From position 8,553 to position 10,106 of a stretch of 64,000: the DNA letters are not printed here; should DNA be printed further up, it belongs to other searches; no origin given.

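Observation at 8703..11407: Mur-ligase-like gene plus ATP-grasp ligase gene: possible split, order-reversed cyanophycin-synthetase-like or novel peptide-forming system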

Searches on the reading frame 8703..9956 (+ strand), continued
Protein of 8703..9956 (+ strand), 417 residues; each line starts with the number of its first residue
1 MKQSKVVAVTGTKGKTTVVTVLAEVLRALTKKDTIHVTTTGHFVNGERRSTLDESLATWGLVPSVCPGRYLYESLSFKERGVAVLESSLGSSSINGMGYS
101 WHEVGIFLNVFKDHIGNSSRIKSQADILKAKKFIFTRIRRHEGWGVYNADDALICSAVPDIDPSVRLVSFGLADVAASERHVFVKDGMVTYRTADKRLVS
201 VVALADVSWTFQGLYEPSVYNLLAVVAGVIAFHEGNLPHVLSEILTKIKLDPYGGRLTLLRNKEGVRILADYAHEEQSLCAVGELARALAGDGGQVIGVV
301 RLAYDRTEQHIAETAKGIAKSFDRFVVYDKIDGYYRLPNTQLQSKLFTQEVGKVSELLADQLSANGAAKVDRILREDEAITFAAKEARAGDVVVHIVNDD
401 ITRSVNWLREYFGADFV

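Call 48: predict_structure(alignment_id=A1)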
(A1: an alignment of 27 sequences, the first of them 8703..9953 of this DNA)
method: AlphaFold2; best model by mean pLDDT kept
length: 417 residues; sequences in the alignment: 27
mean_pLDDT: 92.3   pTM: 0.92
mean pLDDT of the five models: 92.3, 92.2, 92.1, 90.9, 88.9
residues with pLDDT >= 90: 323; 70-90: 79; 50-70: 8; < 50: 7
segments of 3 or more residues with pLDDT < 50: 91-97
pLDDT, mean of each block of 10 residues (from residue 1): 88 93 98 94 94 87 87 91 86 47 95 77 89 91 96 95 97 88 98 96 97 96 98 97 96 89 97 90 97 97 89 95 97 93 82 97 96 98 98 95 95 96
secondary structure, 60 per line:
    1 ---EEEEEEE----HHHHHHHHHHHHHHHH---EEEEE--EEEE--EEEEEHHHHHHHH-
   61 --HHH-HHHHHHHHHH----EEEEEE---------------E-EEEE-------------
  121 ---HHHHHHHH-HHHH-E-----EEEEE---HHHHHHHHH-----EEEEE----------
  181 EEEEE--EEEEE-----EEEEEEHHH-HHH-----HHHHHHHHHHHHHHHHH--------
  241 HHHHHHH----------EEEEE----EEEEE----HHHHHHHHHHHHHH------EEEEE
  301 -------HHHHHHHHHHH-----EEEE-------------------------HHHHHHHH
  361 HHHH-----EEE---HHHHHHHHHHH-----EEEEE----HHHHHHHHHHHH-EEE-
elements in order: E4-10 H15-30 E34-38 E41-44 E47-51 H52-59 H67-76 E81-86 E104-107 H124-131 H133-136 E144-148 H152-160 E166-170 E181-185 E188-192 E198-203 H216-232 H241-247 E258-262 E267-271 H276-289 E296-300 H308-318 E324-327 H353-364 E370-372 H376-386 E392-396 H401-412 E414-416

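Call 52: fold_search(model_id=the predicted structure, library=pdb)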
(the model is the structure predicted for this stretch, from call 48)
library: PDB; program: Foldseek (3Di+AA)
matches with E <= 10: 1329; with E <= 0.001: 148
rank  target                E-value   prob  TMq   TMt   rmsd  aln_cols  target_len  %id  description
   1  7lgj_A                6.6e-27  1.00  0.78  0.39   3.5       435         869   21  Cyanophycin synthetase 1 from Synechocystis sp. UTEX2470 with ADPCP and 8x(Asp-Arg)-NH2 (released 2021-08-18)
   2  7wae_A                1.0e-26  1.00  0.79  0.39   3.4       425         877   23  Trichodesmium erythraeum cyanophycin synthetase 1 (TeCphA1) with ATPgammaS, 4x(beta-Asp-Arg), and aspartate (released 2022-09-07)
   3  7lgq_A                1.3e-26  1.00  0.78  0.39   3.4       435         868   21  Cyanophycin synthetase 1 from Synechocystis sp. UTEX2470 with ATP and 8x(Asp-Arg)-Asn (released 2021-08-18)
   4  7lg5_A                5.0e-26  1.00  0.78  0.38   3.4       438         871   20  Synechocystis sp. UTEX2470 Cyanophycin synthetase 1 with ATP (released 2021-08-18)
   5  7txv_A                2.1e-25  1.00  0.70  0.36   4.8       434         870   22  Cyanophycin synthetase 1 from Synechocystis sp. UTEX2470 E82Q with ATP and 16x(Asp-Arg) (released 2022-06-01)
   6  7lgn_B                2.9e-20  1.00  0.54  0.31   7.1       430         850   19  Cyanophycin synthetase 1 from T. morbirosei (released 2021-08-18)
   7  1e8c_B                7.0e-20  1.00  0.67  0.57   4.8       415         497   18  Structure of MurE the UDP-N-acetylmuramyl tripeptide synthetase from E. coli (released 2001-09-13)
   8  8r6s_Q                7.9e-20  1.00  0.68  0.54   4.9       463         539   17  Plastid-encoded RNA polymerase (Integrated model) (released 2024-03-13)
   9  1e8c_A                1.3e-19  1.00  0.66  0.56   4.9       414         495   18  Structure of MurE the UDP-N-acetylmuramyl tripeptide synthetase from E. coli (released 2001-09-13)
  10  4c12                  1.9e-19  1.00  0.70  0.61   4.8       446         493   17  X-ray Crystal Structure of Staphylococcus aureus MurE with UDP-MurNAc- Ala-Glu-Lys and ADP (released 2013-10-02)
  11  4c13                  2.4e-19  1.00  0.70  0.60   4.4       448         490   17  x-ray crystal structure of Staphylococcus aureus MurE with UDP-MurNAc- Ala-Glu-Lys (released 2013-10-02)
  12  7d27                  3.1e-19  1.00  0.56  0.49   7.5       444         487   18  Structure of UDP-N-acetylmuramoyl-L-alanyl-D-glutamate--2, 6-diaminopimelate ligase (released 2021-07-28)
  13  2wtz_B                9.4e-19  1.00  0.65  0.55   5.0       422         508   22  MurE ligase of Mycobacterium Tuberculosis (released 2009-12-15)
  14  2xja_A                3.5e-18  1.00  0.68  0.58   5.0       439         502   21  Structure of MurE from M.tuberculosis with dipeptide and ADP (released 2010-08-18)
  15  2xja_B                3.7e-18  1.00  0.69  0.58   4.9       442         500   21  Structure of MurE from M.tuberculosis with dipeptide and ADP (released 2010-08-18)
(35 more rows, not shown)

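Call 54: search_solved_structures(query=A1, max_evalue=0.001, show_alignments=1)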
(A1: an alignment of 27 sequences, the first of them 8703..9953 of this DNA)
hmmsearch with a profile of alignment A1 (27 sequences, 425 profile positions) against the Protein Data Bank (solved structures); distinct sequences matched with E-value up to 0.001: 19.
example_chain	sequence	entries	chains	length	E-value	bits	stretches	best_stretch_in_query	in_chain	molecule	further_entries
7wac_A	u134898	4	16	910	1e-37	133.3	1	3-417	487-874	Cyanophycin synthase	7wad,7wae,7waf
7txv_A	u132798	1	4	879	3.4e-35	125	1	83-417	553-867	Cyanophycin synthase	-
7lg5_A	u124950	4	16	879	3.4e-35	125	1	83-417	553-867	Cyanophycin synthase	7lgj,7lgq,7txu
7lgm_A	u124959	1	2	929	2.3e-27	99.2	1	83-413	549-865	Cyanophycin synthase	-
7lgn_A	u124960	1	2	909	7.9e-26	94.2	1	83-343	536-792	Cyanophycin synthase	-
4c12_A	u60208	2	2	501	7.5e-11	44.8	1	6-187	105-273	UDP-N-ACETYLMURAMOYL-L-ALANYL-D-GLUTAMATE--L-LYSINE LIGASE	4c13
8w9z_N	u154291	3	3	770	1.4e-09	40.6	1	3-299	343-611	UDP-N-acetylmuramoyl-L-alanyl-D-glutamate--2, 6-diaminopimelate ligase-like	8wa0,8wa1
8f5d_A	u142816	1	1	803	1.4e-08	37.4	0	4-44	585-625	Multifunctional fusion protein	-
7d27_A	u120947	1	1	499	6.1e-08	35.2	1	4-183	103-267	UDP-N-acetylmuramoyl-L-alanyl-D-glutamate--2,6-diaminopimelate ligase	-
7b6o_A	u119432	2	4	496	1.7e-07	33.7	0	108-308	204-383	UDP-N-acetylmuramoyl-L-alanyl-D-glutamate-2,6-diaminopimelate ligase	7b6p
7b53_A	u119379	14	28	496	7.9e-07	31.5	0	108-308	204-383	UDP-N-acetylmuramoyl-L-alanyl-D-glutamate--2,6-diaminopimelate ligase | UDP-N-acetylmuramoyl-L-alanyl-D-glutamate-2,6-diaminopimelate ligase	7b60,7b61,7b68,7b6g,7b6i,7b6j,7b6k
1e8c_A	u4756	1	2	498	8.1e-07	31.5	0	108-308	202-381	UDP-N-ACETYLMURAMOYLALANYL-D-GLUTAMATE--2,6-DIAMINOPIMELATE LIGASE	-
4bub_A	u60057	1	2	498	1.5e-06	30.7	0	104-310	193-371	UDP-N-ACETYLMURAMOYL-L-ALANYL-D-GLUTAMATE--LD-LYSINE LIGASE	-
1j6u_A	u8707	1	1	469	7.7e-06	28.3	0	4-31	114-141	UDP-N-acetylmuramate-alanine ligase MurC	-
8r5o_Q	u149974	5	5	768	0.00043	22.5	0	2-297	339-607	PAP11 | PAP11, MurE-like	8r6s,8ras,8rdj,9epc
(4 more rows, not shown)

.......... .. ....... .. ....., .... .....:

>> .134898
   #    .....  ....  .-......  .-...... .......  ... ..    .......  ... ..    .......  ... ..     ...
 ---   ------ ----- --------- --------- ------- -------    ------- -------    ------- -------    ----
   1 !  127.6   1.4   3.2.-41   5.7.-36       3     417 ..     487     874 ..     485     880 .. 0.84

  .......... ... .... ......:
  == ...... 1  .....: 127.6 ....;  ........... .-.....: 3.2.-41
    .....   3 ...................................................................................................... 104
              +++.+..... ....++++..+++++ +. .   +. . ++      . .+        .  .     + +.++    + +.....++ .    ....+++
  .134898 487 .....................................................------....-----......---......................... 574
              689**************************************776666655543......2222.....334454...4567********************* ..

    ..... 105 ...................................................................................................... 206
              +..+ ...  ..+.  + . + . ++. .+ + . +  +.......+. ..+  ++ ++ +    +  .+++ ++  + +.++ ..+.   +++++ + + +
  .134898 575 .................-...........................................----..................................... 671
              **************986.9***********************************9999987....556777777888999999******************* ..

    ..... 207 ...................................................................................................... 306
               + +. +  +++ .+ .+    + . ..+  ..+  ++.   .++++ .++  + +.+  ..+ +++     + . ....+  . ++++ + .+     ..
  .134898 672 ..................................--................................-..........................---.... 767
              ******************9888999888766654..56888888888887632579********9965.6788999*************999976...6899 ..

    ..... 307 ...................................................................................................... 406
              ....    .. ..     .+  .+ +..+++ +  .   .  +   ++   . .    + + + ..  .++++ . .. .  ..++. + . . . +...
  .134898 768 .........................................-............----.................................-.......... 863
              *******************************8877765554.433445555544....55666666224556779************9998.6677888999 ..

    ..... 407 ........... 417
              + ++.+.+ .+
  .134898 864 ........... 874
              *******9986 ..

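Call 71: search_protein_families(library=ncbifam, max_evalue=0.001, proteins=[L001:7056-7904:+, L003:9763-10665:+, L003:9278-9760:+])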
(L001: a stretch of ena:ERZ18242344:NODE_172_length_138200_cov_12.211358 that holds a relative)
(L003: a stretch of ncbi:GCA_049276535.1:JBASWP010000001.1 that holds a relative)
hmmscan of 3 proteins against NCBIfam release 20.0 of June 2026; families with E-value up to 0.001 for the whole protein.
L001:7056-7904:+ (283 aa): 20 families
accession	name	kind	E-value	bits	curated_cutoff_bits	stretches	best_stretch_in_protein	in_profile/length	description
TIGR00768.1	rimK_fam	subfamily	4.7e-35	121.3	143.4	1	14-275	12-275/276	RimK family alpha-L-glutamate ligase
NF040720.1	MptN_Meth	equivalog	8.8e-27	93.9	350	1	75-274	84-288/291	tetrahydromethanopterin:alpha-L-glutamate ligase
TIGR02144.1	LysX_arch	equivalog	1.5e-20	73.5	275.6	1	14-279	11-278/281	lysine biosynthesis protein LysX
TIGR04443.1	F420_CofF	equivalog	5.7e-20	71.5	300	1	47-277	41-279/283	coenzyme gamma-F420-2:alpha-L-glutamate ligase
NF007764.0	PRK10446.1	equivalog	6.6e-17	61.7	331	1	93-276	100-286/300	30S ribosomal protein S6--L-glutamate ligase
NF009110.0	PRK12458.1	subfamily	3.5e-13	49.3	408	1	72-239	115-294/349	glutathione synthetase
TIGR02068.2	cya_phycin_syn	equivalog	3e-12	45.4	850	2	88-191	209-317/862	cyanophycin synthetase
NF003573.0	PRK05246.1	equivalog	6.2e-12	44.9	272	1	128-240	157-277/316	glutathione synthase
TIGR01380.1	glut_syn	equivalog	2.6e-09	36.5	299.05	1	129-241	157-277/312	glutathione synthase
TIGR03103.1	trio_acet_GNAT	equivalog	3.2e-09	35.9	569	1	197-257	464-524/547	N-acetylglutaminylglutamine synthetase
NF009402.0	PRK12767.1-1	equivalog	4.8e-08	32.2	218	1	88-229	111-251/329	carbamoyl phosphate synthase-like protein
TIGR04185.1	ATPgraspMvdC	equivalog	5.1e-08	32.4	425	1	84-276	115-316/318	MvdC family ATP-grasp ribosomal peptide maturase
NF053643.1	Ddl_archaea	equivalog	1.5e-07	30.7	500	1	83-255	97-272/367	putative pseudomurein biosynthesis ATP-grasp protein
TIGR04356.1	grasp_GAK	hypoth_equivalog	1.8e-07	30.6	300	1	99-277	106-284/287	GAK system ATP-grasp enzyme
NF010623.0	PRK14016.1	subfamily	8e-07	27.6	877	0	91-191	213-318/871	cyanophycin synthetase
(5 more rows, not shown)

L003:9763-10665:+ (301 aa): 24 families
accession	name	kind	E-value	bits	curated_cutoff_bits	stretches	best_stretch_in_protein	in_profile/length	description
NF007764.0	PRK10446.1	equivalog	3.7e-96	321.9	331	1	1-293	1-293/300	30S ribosomal protein S6--L-glutamate ligase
TIGR00768.1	rimK_fam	subfamily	1.7e-73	247.4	143.4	1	2-286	1-276/276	RimK family alpha-L-glutamate ligase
NF040720.1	MptN_Meth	equivalog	2.9e-43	148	350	1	2-286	1-290/291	tetrahydromethanopterin:alpha-L-glutamate ligase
TIGR02144.1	LysX_arch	equivalog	2.8e-36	125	275.6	1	18-288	15-277/281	lysine biosynthesis protein LysX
TIGR04356.1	grasp_GAK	hypoth_equivalog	1.2e-22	80.3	300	1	3-286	2-283/287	GAK system ATP-grasp enzyme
TIGR04443.1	F420_CofF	equivalog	1.3e-21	76.9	300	1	4-273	2-266/283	coenzyme gamma-F420-2:alpha-L-glutamate ligase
TIGR02068.2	cya_phycin_syn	equivalog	1.7e-19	69.4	850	2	86-204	200-315/862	cyanophycin synthetase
NF010623.0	PRK14016.1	subfamily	2e-19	69.3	877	2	87-205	202-317/871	cyanophycin synthetase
NF009110.0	PRK12458.1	subfamily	1.1e-18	67.3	408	1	91-293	127-334/349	glutathione synthetase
NF003573.0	PRK05246.1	equivalog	1.6e-17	63.3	272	1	65-290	91-313/316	glutathione synthase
TIGR01380.1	glut_syn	equivalog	1.5e-12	47.1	299.05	1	56-287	77-309/312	glutathione synthase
TIGR03103.1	trio_acet_GNAT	equivalog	4.4e-12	45.3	569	1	73-204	273-398/547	N-acetylglutaminylglutamine synthetase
NF009402.0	PRK12767.1-1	equivalog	8.9e-09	34.6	218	1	81-264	96-275/329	carbamoyl phosphate synthase-like protein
NF002688.0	PRK02471.1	equivalog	9.6e-09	34.1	425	1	98-203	488-593/756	bifunctional glutamate--cysteine ligase GshA/glutathione synthetase GshB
NF002563.0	PRK02186.1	subfamily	1e-08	33.9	625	1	88-181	96-189/890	argininosuccinate lyase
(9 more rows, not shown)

L003:9278-9760:+ (161 aa): 4 families
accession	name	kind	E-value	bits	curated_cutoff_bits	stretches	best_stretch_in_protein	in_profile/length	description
NF052261.1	Asp_endo_RimB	equivalog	6.6e-12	45.5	200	1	5-133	6-137/148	retropepsin-like aspartic endopeptidase RimB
NF052264.1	retropep_RloA3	equivalog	4.1e-11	42.8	210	1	6-135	19-151/159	retropepsin-like aspartic peptidase RloA3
NF052262.1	retropep_RloA1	exception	3.6e-05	23.4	280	0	105-134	130-160/178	retropepsin-like aspartic peptidase RloA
NF052263.1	retropep_RloA2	exception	4.2e-05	23.1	250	0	7-126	22-151/170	retropepsin-like aspartic peptidase RloA2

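Call 75: search_protein_representatives(alignment_id=A1)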
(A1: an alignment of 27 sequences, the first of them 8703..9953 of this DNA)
Query: 27 sequences, 425 profile positions. Proteins with E-value up to 0.001 (for the whole library): 6413; up to 1e-10: 1495; up to 1e-30: 255. The best 150 are listed.
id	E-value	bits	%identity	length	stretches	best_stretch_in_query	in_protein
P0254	2.4e-195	665.9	-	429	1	3-425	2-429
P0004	3.8e-184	629.0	-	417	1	1-425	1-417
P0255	6.6e-169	578.8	-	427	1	4-423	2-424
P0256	4.1e-163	559.7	-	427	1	2-424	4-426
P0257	4.7e-163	559.5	-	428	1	4-424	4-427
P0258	3.9e-159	546.6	-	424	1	5-425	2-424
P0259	2.5e-154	530.8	-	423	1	4-421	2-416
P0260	5.9e-152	522.9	-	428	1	2-421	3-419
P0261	3.4e-151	520.4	-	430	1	6-421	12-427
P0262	5.4e-150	516.4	-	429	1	3-424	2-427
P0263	1.9e-149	514.6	-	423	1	5-425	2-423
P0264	7.4e-148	509.4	-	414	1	4-424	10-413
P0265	1.6e-145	501.7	-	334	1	5-337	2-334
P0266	1.6e-141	488.5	-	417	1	5-423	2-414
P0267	2.1e-138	478.2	-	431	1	3-423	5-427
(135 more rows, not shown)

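Call 79: find_encoding_contigs(protein=P0004, flank=10000, max_places=2)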
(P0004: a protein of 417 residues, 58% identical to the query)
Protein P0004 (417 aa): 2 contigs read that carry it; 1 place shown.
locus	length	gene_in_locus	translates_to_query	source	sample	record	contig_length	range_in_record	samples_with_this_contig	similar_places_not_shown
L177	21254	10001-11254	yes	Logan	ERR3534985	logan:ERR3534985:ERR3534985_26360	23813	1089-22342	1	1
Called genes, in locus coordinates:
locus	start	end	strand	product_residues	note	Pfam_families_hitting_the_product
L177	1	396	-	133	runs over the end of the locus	-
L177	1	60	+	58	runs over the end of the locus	-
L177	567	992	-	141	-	PF23477:zf_Tbcl_2 (weak)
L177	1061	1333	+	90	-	PF12674:Zn_ribbon_2 (weak)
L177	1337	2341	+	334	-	PF03193:RsgA_GTPase, PF02421:FeoB_N (faint), PF00009:GTP_EFTU (faint), PF00005:ABC_tran (weak), PF01926:MMR_HSR1 (weak)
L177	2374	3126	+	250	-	PF13462:Thioredoxin_4, PF01323:DSBA, PF13098:Thioredoxin_2 (faint)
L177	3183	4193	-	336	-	PF02618:YceG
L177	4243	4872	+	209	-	-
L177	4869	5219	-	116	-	PF01219:DAGK_prokar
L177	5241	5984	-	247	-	PF13489:Methyltransf_23 (weak), PF13847:Methyltransf_31, PF08241:Methyltransf_11, PF08242:Methyltransf_12 (weak), PF13649:Methyltransf_25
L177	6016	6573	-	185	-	PF00117:GATase, PF07722:Peptidase_C26 (weak)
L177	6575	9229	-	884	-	PF00690:Cation_ATPase_N, PF00122:E1-E2_ATPase, PF13246:Cation_ATPase, PF00702:Hydrolase, PF08282:Hydrolase_3 (faint), PF00689:Cation_ATPase_C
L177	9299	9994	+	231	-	PF13462:Thioredoxin_4, PF01323:DSBA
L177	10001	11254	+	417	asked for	PF08245:Mur_ligase_M, PF02875:Mur_ligase_C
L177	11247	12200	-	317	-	PF02786:CPSase_L_D2 (weak), PF08443:RimK (faint)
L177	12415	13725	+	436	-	PF07478:Dala_Dala_lig_C (faint), PF13535:ATP-grasp_4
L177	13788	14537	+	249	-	-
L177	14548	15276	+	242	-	PF03104:DNA_pol_B_exo1, PF13482:RNase_H_2, PF10108:DNA_pol_B_exo2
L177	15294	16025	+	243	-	PF14023:Bestrophin-like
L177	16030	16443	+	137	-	PF04138:GtrA_DPMS_TM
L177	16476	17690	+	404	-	PF00232:Glyco_hydro_1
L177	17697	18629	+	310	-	PF00892:EamA (faint)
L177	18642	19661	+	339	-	PF02449:Glyco_hydro_42 (faint)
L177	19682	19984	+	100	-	-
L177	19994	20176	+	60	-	-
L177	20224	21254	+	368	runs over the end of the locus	-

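Call 80: find_encoding_contigs(protein=P0007, flank=10000, max_places=2)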
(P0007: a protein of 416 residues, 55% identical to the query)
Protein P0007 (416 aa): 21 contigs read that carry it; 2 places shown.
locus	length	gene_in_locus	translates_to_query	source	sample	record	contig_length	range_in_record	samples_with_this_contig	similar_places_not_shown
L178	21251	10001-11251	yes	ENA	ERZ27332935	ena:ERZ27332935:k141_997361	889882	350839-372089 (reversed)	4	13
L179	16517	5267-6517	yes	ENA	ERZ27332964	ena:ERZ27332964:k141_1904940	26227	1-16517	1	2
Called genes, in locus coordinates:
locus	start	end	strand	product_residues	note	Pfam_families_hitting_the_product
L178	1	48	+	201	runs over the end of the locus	PF13489:Methyltransf_23, PF01728:FtsJ (faint), PF13847:Methyltransf_31 (weak), PF08241:Methyltransf_11 (weak), PF13649:Methyltransf_25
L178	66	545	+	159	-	PF00293:NUDIX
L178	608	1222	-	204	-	-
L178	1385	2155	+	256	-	PF13098:Thioredoxin_2 (faint), PF13462:Thioredoxin_4, PF01323:DSBA (weak)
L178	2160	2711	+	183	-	-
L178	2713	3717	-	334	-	PF02618:YceG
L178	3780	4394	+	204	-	-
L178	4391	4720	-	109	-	PF01219:DAGK_prokar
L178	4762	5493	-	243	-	PF01209:Ubie_methyltran (weak), PF13489:Methyltransf_23, PF13847:Methyltransf_31, PF08241:Methyltransf_11, PF08242:Methyltransf_12, PF13649:Methyltransf_25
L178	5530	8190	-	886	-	PF00690:Cation_ATPase_N, PF00122:E1-E2_ATPase, PF00702:Hydrolase, PF13246:Cation_ATPase, PF08282:Hydrolase_3 (weak), PF00689:Cation_ATPase_C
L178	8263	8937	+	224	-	PF13462:Thioredoxin_4, PF01323:DSBA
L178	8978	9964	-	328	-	-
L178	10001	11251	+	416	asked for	PF08245:Mur_ligase_M, PF02875:Mur_ligase_C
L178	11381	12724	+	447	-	PF02655:ATP-grasp_3 (faint), PF13535:ATP-grasp_4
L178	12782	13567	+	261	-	-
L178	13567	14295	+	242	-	PF03104:DNA_pol_B_exo1 (weak), PF13482:RNase_H_2, PF10108:DNA_pol_B_exo2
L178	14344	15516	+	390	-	-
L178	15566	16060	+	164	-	-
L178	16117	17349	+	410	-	PF00232:Glyco_hydro_1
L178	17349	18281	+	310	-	PF00892:EamA (weak)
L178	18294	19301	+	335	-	PF02449:Glyco_hydro_42 (faint), PF02836:Glyco_hydro_2_C (weak)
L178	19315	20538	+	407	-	PF00089:Trypsin, PF10459:Peptidase_S46 (faint), PF13365:Trypsin_2, PF13180:PDZ_2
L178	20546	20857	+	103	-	-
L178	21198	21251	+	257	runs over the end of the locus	PF04087:DUF389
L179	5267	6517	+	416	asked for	PF08245:Mur_ligase_M, PF02875:Mur_ligase_C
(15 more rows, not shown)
